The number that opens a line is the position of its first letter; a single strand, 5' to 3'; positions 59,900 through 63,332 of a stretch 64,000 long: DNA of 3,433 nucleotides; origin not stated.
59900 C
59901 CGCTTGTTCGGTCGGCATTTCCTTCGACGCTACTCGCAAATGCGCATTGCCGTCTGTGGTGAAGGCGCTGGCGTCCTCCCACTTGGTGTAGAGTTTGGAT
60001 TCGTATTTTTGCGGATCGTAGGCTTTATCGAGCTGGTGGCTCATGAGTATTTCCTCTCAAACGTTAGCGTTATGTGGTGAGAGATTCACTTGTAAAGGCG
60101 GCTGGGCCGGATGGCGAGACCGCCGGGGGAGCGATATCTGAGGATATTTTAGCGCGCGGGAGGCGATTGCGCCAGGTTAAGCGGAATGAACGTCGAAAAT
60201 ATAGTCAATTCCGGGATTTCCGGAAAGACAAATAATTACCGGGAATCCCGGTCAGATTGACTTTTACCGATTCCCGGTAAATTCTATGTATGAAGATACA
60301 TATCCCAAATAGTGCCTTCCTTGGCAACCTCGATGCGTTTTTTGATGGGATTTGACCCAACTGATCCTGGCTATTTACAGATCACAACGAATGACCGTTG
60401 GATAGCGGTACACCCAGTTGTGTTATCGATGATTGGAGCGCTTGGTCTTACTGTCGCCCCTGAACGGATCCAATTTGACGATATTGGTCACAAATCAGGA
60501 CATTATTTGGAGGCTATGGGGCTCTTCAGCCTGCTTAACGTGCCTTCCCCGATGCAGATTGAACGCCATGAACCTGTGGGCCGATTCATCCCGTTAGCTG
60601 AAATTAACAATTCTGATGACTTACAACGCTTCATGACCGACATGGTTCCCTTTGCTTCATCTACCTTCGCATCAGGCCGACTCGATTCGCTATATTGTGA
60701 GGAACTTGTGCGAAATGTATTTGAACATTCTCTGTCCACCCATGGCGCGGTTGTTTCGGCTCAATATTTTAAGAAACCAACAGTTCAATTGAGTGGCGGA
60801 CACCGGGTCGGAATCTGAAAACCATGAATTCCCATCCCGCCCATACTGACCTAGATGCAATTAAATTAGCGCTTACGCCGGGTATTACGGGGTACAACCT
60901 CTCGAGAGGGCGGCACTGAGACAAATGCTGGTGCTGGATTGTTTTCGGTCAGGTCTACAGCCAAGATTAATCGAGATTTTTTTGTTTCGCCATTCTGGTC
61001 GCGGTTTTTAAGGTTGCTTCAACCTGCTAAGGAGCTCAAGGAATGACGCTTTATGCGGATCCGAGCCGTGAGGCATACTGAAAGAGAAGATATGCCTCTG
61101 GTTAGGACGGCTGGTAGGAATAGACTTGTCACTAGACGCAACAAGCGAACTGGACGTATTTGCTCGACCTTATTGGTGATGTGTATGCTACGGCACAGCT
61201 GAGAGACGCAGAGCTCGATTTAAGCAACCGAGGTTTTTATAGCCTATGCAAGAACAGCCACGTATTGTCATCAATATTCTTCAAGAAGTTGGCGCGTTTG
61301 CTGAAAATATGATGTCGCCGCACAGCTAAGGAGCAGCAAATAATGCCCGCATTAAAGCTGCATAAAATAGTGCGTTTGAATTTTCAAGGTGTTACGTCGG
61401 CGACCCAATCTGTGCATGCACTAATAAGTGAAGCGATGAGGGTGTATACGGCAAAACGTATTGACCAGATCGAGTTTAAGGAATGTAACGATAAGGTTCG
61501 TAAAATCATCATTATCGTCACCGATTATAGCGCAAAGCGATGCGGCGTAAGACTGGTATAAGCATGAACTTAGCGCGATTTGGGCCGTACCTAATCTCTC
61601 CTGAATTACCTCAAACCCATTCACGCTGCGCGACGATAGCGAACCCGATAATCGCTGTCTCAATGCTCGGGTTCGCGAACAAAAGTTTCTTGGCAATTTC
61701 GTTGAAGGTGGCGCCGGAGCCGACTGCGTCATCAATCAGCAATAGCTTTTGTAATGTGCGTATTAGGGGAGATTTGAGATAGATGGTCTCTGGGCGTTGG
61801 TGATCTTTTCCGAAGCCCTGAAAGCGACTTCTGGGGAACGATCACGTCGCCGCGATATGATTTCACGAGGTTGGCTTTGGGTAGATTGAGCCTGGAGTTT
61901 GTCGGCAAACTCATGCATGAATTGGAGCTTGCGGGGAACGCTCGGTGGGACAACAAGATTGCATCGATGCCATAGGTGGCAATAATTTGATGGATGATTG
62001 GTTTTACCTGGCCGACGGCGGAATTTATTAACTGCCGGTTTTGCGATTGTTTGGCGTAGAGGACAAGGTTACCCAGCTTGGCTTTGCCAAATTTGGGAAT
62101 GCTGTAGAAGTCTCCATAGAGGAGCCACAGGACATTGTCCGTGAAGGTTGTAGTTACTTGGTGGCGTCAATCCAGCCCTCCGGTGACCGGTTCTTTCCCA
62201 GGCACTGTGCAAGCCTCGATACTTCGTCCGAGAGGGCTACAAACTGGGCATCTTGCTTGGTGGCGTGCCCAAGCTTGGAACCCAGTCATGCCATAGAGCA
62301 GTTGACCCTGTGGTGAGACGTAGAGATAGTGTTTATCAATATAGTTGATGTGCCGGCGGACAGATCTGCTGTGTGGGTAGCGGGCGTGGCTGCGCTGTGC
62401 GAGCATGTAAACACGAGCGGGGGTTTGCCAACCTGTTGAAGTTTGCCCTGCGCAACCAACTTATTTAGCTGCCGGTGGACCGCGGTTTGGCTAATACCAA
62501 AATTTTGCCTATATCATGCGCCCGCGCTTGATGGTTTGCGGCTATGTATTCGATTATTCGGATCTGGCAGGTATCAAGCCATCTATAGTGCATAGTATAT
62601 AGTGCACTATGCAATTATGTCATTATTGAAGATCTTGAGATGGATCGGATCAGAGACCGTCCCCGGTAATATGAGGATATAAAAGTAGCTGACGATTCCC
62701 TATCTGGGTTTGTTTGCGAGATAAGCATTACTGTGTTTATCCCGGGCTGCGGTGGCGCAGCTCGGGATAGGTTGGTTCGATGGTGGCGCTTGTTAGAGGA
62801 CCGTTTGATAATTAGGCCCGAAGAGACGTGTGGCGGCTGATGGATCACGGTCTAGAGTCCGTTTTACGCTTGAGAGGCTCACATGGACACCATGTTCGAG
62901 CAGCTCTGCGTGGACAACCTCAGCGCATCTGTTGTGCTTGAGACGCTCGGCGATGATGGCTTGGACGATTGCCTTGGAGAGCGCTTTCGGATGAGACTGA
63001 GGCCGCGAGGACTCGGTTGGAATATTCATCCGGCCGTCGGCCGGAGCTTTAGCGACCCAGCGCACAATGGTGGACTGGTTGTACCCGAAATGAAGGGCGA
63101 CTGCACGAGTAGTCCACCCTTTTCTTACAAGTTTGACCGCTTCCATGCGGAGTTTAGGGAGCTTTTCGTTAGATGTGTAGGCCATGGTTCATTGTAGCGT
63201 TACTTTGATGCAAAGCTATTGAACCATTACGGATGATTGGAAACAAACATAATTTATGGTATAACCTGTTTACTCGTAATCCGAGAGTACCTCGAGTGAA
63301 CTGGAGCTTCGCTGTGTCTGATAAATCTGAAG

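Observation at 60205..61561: GHKL ATPase plus DUF4325 (STAS-like) two-gene module under a triple-palindrome operator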

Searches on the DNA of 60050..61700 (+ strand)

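Call 9: search_dna_similar(query=window:60050-61700:+, collection=plasmids, mode=distant, max_rows=15)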
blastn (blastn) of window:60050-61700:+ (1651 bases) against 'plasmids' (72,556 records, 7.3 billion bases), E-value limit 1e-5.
No match.

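Call 10: search_dna_similar(query=window:60050-61700:+, collection=ecoli_genomes, mode=distant, max_rows=15)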
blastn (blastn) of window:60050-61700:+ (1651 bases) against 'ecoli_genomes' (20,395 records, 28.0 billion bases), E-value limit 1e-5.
No match.

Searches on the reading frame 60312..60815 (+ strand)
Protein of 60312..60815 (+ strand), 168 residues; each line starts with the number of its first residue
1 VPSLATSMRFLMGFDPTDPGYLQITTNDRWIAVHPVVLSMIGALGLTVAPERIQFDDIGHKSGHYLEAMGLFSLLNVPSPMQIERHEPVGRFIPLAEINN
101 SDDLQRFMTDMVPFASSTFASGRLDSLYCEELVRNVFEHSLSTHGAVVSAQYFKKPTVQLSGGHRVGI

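Call 6: search_protein_families(library=pfam, proteins=[window:60312-60815:+], max_evalue=1)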
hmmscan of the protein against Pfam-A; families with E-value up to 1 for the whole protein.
window:60312-60815:+ (168 aa): 0 families

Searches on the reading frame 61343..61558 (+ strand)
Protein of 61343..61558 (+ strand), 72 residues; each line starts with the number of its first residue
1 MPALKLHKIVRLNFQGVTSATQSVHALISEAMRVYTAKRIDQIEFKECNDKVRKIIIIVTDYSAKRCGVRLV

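Call 6: search_protein_families(library=pfam, proteins=[window:61343-61558:+], max_evalue=1)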
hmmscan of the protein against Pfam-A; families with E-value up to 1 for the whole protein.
window:61343-61558:+ (72 aa): 1 family
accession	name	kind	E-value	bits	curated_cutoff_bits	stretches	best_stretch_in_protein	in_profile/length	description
PF21056.3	ZSWIM1-3_RNaseH-like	-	0.038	14.4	27.2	1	19-65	68-113/128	Zinc finger SWIM domain-containing protein 1/3, RNaseH-like domain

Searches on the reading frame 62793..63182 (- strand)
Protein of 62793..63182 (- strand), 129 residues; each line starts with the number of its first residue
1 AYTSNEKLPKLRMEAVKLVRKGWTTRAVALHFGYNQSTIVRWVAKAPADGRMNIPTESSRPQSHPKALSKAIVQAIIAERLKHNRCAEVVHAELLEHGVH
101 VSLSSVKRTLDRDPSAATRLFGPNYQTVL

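Call 83: search_protein_families(library=pfam, proteins=[window:62793-63182:-], max_evalue=0.01)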
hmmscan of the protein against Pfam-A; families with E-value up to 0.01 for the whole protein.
window:62793-63182:- (129 aa): 8 families
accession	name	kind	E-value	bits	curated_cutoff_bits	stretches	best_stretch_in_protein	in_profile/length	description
PF13384.12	HTH_23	-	8e-08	32.3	24.6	1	10-44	5-39/50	Homeodomain-like domain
PF13565.12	HTH_32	-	1.8e-05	25.6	33.7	1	38-110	1-73/73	Homeodomain-like domain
PF13518.12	HTH_28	-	2.3e-05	24.8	25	1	12-45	2-35/52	Helix-turn-helix domain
PF13011.12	LZ_Tnp_IS481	-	0.0028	18.3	22.2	1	17-76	20-79/85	leucine-zipper of insertion element IS481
PF13551.12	HTH_29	-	0.0037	17.7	28.1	1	12-50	1-40/64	Winged helix-turn helix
PF01527.26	HTH_Tnp_1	-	0.0046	17.6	24.1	1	10-57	10-57/75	Transposase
PF13542.12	HTH_Tnp_ISL3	-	0.0072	16.2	27.4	0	12-44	17-48/51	Helix-turn-helix domain of transposase family ISL3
PF13936.12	HTH_38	-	0.0094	16.1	27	0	12-43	10-41/44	Helix-turn-helix domain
